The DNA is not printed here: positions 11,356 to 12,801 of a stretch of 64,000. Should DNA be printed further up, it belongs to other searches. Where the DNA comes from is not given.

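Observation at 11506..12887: DUF262 (GmrSD-N/ParB-like) fused to a Schlafen-like AlbA_2 domain next to tRNA-Leu: candidate single-gene defence system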

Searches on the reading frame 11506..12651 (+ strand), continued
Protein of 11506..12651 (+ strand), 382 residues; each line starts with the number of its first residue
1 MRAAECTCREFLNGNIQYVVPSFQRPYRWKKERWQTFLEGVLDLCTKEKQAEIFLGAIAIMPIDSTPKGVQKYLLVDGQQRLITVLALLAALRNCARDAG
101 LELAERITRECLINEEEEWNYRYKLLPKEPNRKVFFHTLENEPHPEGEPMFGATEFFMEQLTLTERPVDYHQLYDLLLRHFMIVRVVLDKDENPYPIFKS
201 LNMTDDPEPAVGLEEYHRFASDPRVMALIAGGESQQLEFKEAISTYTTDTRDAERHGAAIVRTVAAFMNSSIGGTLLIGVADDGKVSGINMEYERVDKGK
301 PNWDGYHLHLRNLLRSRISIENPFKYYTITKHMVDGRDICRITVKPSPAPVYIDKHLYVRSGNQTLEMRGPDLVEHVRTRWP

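Call 57: search_solved_structures(query=A1, max_evalue=0.01, show_alignments=5)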
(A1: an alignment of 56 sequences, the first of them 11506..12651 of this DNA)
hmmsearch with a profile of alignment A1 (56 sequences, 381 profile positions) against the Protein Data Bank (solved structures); distinct sequences matched with E-value up to 0.01: 15.
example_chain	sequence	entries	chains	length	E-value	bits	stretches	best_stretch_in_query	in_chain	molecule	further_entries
9jfl_B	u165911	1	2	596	9.6e-17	64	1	6-208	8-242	DUF262 domain-containing protein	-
7fex_A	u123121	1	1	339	1.2e-08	37.4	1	194-299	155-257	SLFN11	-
6jiv_D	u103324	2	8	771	2.1e-07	33.3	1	4-100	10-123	SspE protein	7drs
20yv_A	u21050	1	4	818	5.3e-06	28.7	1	18-94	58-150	DUF262 domain-containing protein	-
7drr_D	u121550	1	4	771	5.3e-06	28.7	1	4-100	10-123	SspE protein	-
7cux_A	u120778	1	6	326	4.1e-05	25.8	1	254-342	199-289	Schlafen family member 5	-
7q3z_B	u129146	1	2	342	4.7e-05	25.6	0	254-342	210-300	Schlafen family member 5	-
6rr9_A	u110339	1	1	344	4.8e-05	25.5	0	254-342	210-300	Schlafen family member 5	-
20yw_A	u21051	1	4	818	0.00014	24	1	18-94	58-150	DUF262 domain-containing protein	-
7ppj_A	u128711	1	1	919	0.00062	21.9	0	254-342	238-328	Schlafen family member 5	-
9nyy_A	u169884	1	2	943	0.00069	21.7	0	225-299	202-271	Protein SLFN14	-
7ksp_A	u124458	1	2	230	0.0013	20.8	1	234-286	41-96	Sterile alpha motif domain-containing protein 9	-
3lmm_A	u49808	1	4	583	0.0016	20.5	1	229-288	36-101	Uncharacterized protein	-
9jr9_A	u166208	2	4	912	0.0083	18.2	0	228-299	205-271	Protein SLFN14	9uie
7lrc_A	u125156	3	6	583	0.0094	18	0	229-293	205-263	Schlafen family member 12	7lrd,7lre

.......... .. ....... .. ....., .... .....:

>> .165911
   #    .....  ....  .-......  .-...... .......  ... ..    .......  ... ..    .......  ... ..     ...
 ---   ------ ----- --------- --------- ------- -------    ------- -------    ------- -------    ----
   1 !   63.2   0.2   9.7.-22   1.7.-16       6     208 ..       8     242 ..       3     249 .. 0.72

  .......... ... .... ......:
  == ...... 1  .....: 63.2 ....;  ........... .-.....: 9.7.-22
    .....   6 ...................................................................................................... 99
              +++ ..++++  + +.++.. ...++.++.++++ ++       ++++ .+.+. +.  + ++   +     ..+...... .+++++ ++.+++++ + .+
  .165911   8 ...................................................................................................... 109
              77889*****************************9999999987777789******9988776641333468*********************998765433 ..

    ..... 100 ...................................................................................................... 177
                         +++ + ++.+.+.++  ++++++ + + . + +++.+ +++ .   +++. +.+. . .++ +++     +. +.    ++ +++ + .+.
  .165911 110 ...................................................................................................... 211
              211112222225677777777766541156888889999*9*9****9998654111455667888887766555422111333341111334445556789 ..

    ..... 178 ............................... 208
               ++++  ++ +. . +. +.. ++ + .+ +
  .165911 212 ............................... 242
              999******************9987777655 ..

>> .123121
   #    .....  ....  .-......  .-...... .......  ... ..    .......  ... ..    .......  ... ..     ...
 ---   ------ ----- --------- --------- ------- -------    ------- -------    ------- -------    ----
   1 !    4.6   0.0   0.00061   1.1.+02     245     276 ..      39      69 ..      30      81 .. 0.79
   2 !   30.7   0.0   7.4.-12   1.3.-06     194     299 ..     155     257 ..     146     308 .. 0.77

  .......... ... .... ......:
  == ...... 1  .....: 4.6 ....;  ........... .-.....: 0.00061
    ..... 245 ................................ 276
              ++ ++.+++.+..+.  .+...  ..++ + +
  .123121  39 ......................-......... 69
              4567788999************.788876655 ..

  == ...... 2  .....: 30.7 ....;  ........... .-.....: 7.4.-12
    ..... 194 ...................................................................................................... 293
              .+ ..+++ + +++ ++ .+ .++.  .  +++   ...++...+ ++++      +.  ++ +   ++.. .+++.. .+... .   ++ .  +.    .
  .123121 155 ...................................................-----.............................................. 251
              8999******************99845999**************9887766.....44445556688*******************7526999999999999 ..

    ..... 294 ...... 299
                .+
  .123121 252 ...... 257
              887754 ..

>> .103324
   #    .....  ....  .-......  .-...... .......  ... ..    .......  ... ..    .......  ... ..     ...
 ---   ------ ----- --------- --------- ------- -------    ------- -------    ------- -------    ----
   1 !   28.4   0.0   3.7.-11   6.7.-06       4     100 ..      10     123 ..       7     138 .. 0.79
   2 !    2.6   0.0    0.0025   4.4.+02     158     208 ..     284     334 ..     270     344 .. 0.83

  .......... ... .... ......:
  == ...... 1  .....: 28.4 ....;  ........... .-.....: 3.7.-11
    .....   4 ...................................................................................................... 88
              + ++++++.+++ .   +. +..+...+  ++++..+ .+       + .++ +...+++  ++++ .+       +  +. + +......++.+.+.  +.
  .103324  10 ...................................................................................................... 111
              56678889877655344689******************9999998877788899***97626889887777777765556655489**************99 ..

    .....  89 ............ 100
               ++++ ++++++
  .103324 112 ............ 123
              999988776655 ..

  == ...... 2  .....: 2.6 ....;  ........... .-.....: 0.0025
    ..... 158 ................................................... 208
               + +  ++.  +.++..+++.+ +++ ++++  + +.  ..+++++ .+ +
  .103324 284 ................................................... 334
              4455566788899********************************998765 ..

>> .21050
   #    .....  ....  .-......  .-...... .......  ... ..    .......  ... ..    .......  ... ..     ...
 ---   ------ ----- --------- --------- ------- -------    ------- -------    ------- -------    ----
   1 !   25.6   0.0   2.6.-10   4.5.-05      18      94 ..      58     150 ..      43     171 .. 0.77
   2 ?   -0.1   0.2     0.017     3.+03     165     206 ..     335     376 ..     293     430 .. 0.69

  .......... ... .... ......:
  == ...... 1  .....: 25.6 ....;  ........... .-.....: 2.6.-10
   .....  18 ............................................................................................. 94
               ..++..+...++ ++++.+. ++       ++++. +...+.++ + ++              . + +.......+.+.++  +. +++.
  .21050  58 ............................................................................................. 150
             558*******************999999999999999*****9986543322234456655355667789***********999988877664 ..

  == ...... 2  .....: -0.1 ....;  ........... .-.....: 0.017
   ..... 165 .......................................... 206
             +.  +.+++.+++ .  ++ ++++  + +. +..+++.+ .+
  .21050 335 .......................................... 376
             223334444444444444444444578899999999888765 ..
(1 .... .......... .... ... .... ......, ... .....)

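Call 73: search_protein_families(library=pfam, proteins=[P0139, P0143, P0154, P0158, P0152, P0172, P0182, P0225, P0131, P0140], max_evalue=0.01)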
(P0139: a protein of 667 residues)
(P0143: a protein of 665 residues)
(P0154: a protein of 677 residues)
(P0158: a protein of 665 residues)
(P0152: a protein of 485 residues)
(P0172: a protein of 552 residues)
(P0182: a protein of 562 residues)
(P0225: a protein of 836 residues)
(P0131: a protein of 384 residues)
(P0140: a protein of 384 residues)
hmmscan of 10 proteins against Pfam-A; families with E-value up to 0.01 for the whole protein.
P0139 (667 aa): 2 families
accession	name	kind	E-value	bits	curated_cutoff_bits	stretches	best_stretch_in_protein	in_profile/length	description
PF03235.19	GmrSD_N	-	1.4e-37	130.2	33.2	1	11-221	4-199/199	GmrSD restriction endonuclease, N-terminal domain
PF07510.16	GmrSD_C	-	5.5e-28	98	23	1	403-535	1-133/138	GmrSD restriction endonucleases, C-terminal domain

P0143 (665 aa): 2 families
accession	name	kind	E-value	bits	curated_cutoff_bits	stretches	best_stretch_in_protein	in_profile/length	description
PF03235.19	GmrSD_N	-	5.8e-39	134.7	33.2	1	9-218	2-199/199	GmrSD restriction endonuclease, N-terminal domain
PF07510.16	GmrSD_C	-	1.2e-25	90.5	23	1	401-536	1-137/138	GmrSD restriction endonucleases, C-terminal domain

P0154 (677 aa): 2 families
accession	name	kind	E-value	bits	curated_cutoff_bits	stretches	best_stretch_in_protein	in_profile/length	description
PF03235.19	GmrSD_N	-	5.4e-38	131.6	33.2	1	19-231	2-199/199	GmrSD restriction endonuclease, N-terminal domain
PF07510.16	GmrSD_C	-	2.9e-28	98.9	23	1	422-559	1-137/138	GmrSD restriction endonucleases, C-terminal domain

P0158 (665 aa): 2 families
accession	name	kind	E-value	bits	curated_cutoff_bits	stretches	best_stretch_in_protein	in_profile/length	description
PF03235.19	GmrSD_N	-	2.3e-36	126.2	33.2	1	9-222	2-199/199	GmrSD restriction endonuclease, N-terminal domain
PF07510.16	GmrSD_C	-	1.1e-28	100.2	23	1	405-541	1-137/138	GmrSD restriction endonucleases, C-terminal domain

P0152 (485 aa): 1 family
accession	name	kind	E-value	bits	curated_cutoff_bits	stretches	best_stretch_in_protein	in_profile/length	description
PF03235.19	GmrSD_N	-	4.6e-35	122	33.2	1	40-258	3-199/199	GmrSD restriction endonuclease, N-terminal domain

P0172 (552 aa): 2 families
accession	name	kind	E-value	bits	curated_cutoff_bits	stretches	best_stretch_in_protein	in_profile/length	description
PF03235.19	GmrSD_N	-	1.7e-35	123.4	33.2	1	9-223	2-199/199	GmrSD restriction endonuclease, N-terminal domain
PF07510.16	GmrSD_C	-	3.1e-24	85.9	23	1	406-539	1-137/138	GmrSD restriction endonucleases, C-terminal domain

P0182 (562 aa): 2 families
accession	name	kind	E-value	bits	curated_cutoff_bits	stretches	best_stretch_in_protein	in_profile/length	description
PF03235.19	GmrSD_N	-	2.4e-39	136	33.2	1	9-222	2-199/199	GmrSD restriction endonuclease, N-terminal domain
PF07510.16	GmrSD_C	-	8.2e-27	94.2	23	1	414-551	1-137/138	GmrSD restriction endonucleases, C-terminal domain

P0225 (836 aa): 3 families
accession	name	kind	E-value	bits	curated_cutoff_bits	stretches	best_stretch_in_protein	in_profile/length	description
PF03235.19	GmrSD_N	-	1.9e-34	119.9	33.2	1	10-224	3-199/199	GmrSD restriction endonuclease, N-terminal domain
PF07510.16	GmrSD_C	-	7.6e-30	104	23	1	408-543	1-137/138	GmrSD restriction endonucleases, C-terminal domain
PF14088.11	DUF4268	-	1e-19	71.4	27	1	692-826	2-139/140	Domain of unknown function (DUF4268)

P0131 (384 aa): 1 family
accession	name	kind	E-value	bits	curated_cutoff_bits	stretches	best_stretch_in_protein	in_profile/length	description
PF04326.19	SLFN_AlbA_2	-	4.5e-16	59.9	25.3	1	234-369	1-117/118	Schlafen, AlbA_2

P0140 (384 aa): 1 family
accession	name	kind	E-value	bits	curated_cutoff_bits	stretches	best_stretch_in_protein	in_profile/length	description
PF04326.19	SLFN_AlbA_2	-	5.9e-17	62.7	25.3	1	231-365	1-117/118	Schlafen, AlbA_2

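Call 79: find_related_loci(query=A1, collection=viral_contigs, flank=8000)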
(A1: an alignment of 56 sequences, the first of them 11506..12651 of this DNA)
Query A1 (382 aa) in viral_contigs; peptide patterns used: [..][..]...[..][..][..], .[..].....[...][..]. (x = any residue, [..] = any of these).
50 stretches matched a pattern, but none encodes a relative of the query by tblastn (E <= 1e-3).

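Call 87: list_cluster_members(proteins=[window:11506-12651:+, L001:10001-11146:+, P0001, P0277])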
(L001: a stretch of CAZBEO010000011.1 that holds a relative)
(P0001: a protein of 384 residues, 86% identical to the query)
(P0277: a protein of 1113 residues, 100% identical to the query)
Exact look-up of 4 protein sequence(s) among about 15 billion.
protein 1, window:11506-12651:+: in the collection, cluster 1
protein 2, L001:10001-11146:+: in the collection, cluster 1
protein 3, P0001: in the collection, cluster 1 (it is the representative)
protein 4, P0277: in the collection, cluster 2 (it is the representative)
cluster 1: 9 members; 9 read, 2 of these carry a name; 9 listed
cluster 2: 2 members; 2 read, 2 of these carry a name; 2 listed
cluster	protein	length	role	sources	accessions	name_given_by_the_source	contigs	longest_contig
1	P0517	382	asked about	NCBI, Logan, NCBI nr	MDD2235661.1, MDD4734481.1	MAG: DUF262 domain-containing protein [Kiritimatiellae bacterium] | DUF262 domain-containing protein [Kiritimatiellia bacterium]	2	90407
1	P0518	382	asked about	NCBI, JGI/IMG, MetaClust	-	\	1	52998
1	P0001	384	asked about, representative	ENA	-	-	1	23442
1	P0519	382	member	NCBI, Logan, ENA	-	-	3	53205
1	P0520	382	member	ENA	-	-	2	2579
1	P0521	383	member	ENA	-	-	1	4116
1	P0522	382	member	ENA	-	-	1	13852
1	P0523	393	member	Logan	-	-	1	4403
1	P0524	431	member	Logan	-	-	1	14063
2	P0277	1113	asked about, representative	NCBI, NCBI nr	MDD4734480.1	MAG: hypothetical protein PHP44_00070 [Kiritimatiellae bacterium] | hypothetical protein [Kiritimatiellia bacterium]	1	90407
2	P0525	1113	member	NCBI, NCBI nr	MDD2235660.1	MAG: hypothetical protein PHG65_00445 [Kiritimatiellae bacterium] | hypothetical protein [Kiritimatiellia bacterium]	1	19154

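Call 89: find_encoding_contigs(protein=P0081, flank=10000, max_places=1)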
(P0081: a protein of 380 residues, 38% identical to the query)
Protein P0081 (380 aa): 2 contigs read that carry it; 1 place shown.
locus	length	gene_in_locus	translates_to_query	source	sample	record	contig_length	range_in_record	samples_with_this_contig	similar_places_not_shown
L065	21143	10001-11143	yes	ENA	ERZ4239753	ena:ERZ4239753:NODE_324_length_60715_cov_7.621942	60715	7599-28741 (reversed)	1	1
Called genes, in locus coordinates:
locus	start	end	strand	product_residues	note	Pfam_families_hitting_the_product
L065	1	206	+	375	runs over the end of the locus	PF08239:SH3_3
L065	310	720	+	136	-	PF00293:NUDIX, PF14815:NUDIX_4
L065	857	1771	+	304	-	-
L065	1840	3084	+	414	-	PF00534:Glycos_transf_1, PF13692:Glyco_trans_1_4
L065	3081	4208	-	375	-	PF00532:Peripla_BP_1, PF13377:Peripla_BP_3, PF12833:HTH_18, PF00165:HTH_AraC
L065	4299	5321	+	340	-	PF01370:Epimerase, PF04321:RmlD_sub_bind, PF16363:GDP_Man_Dehyd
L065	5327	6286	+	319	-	PF01370:Epimerase, PF04321:RmlD_sub_bind (weak), PF16363:GDP_Man_Dehyd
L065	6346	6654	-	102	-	PF13597:NRDD (weak)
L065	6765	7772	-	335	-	PF01699:Na_Ca_ex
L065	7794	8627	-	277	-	PF08032:SpoU_sub_bind, PF00588:SpoU_methylase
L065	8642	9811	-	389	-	PF10509:GalKase_gal_bdg, PF00288:GHMP_kinases_N, PF08544:GHMP_kinases_C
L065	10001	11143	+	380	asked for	PF03235:GmrSD_N, PF04326:SLFN_AlbA_2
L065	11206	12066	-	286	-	PF09976:TPR_21 (weak)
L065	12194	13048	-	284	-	PF00950:ABC-3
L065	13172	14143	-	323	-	PF01073:3Beta_HSD, PF01370:Epimerase, PF02719:Polysacc_synt_2, PF04321:RmlD_sub_bind, PF05368:NmrA (weak), PF13460:NAD_binding_10, PF16363:GDP_Man_Dehyd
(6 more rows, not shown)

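Call 90: find_encoding_contigs(protein=P0121, flank=10000, max_places=1)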
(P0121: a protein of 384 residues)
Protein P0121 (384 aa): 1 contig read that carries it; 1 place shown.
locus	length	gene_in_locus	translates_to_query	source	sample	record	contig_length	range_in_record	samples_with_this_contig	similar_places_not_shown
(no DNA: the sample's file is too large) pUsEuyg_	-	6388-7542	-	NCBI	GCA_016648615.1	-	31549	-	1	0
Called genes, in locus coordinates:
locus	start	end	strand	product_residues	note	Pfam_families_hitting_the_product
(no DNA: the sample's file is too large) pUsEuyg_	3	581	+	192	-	?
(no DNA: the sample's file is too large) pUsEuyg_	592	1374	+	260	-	PF01026:TatD_DNase (weak), PF04909:Amidohydro_2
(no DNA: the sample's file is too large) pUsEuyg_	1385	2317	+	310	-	PF00070:Pyr_redox (faint), PF00890:FAD_binding_2 (weak), PF01134:GIDA (faint), PF01266:DAO (weak), PF03486:HI0933_like (faint), PF07992:Pyr_redox_2, PF12831:FAD_oxidored, PF13738:Pyr_redox_3, +3 more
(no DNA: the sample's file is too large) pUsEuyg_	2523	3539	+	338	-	PF01073:3Beta_HSD, PF01370:Epimerase, PF02719:Polysacc_synt_2, PF04321:RmlD_sub_bind, PF05368:NmrA, PF13460:NAD_binding_10, PF16363:GDP_Man_Dehyd, PF07993:NAD_binding_4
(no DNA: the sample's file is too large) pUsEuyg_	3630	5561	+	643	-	PF13522:GATase_6, PF13537:GATase_7, PF00733:Asn_synthase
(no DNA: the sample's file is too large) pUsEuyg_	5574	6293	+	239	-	PF03009:GDPD, PF13653:GDPD_2 (weak)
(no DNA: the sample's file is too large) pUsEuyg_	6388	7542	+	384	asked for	PF03235:GmrSD_N, PF04326:SLFN_AlbA_2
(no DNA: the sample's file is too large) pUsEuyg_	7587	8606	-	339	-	PF04055:Radical_SAM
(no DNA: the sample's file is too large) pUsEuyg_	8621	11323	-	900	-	PF13620:CarboxypepD_reg (faint), PF13306:LRR_5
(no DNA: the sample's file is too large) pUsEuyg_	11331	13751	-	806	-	PF13620:CarboxypepD_reg (weak), PF13306:LRR_5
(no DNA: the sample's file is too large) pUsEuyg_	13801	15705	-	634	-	PF00728:Glyco_hydro_20, PF18088:Glyco_H_20C_C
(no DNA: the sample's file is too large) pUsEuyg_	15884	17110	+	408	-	-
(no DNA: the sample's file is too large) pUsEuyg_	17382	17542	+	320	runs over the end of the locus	PF03462:PCRF, PF00472:RF-1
